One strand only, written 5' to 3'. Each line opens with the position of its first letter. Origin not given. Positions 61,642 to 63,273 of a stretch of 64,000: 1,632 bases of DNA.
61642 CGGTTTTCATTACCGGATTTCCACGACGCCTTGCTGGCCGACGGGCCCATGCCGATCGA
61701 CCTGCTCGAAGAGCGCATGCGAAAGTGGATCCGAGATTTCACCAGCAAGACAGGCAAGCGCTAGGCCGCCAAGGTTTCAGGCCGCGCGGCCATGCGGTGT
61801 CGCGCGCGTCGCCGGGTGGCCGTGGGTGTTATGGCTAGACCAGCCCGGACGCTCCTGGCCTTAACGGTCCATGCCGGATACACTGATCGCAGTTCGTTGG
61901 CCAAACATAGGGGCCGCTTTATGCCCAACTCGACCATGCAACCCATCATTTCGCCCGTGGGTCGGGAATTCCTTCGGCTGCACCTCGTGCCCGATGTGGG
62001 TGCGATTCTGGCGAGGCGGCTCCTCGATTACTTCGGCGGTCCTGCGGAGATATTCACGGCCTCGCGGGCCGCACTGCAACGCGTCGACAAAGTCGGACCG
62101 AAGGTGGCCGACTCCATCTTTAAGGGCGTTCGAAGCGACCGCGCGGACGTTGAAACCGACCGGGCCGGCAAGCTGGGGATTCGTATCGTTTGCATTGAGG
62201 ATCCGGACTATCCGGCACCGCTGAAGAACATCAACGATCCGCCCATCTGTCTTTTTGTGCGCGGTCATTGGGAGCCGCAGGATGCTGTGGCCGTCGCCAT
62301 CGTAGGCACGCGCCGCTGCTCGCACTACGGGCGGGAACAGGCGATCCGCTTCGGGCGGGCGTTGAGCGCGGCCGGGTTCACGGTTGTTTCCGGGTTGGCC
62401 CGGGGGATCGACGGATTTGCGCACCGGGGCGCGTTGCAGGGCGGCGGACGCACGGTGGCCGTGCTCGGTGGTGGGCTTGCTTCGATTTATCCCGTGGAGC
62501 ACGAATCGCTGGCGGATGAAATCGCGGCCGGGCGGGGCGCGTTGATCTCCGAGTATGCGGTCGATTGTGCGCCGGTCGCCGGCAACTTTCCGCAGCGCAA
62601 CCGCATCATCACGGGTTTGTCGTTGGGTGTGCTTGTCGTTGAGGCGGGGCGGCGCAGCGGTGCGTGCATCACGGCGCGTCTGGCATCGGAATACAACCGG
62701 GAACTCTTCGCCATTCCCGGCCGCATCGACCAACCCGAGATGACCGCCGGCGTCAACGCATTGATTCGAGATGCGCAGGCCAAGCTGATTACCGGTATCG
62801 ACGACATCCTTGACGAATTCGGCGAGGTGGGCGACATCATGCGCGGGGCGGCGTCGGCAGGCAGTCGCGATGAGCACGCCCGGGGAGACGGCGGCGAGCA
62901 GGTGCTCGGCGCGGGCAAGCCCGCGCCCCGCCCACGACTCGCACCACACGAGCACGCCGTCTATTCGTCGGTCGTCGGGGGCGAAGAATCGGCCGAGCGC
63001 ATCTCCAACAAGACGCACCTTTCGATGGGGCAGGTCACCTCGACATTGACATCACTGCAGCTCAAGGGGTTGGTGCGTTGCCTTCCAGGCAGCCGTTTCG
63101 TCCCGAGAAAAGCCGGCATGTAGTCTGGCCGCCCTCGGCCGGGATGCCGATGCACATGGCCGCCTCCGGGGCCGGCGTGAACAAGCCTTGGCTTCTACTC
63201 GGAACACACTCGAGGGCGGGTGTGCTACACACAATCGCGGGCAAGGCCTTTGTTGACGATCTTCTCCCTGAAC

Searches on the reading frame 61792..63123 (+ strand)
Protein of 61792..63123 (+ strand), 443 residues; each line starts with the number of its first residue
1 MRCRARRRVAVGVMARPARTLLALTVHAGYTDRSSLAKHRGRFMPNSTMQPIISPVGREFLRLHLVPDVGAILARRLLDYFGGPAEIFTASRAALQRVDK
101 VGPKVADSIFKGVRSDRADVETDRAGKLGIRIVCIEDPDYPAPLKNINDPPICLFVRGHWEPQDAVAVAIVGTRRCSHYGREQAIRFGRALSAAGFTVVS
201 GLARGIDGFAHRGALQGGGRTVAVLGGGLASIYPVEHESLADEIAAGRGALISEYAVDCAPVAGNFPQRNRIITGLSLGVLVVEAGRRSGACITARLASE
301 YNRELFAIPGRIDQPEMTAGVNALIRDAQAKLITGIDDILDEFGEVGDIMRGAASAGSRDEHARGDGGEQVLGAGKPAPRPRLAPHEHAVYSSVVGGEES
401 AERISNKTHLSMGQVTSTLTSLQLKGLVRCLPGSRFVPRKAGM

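Call 75: find_encoding_contigs(protein=window:61792-63123:+, flank=10000, max_places=4)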
Protein window:61792-63123:+ (443 aa): no gene with exactly this product is on record in the collection.
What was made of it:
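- Tried and rejected: One protein look-up failed (call 75).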
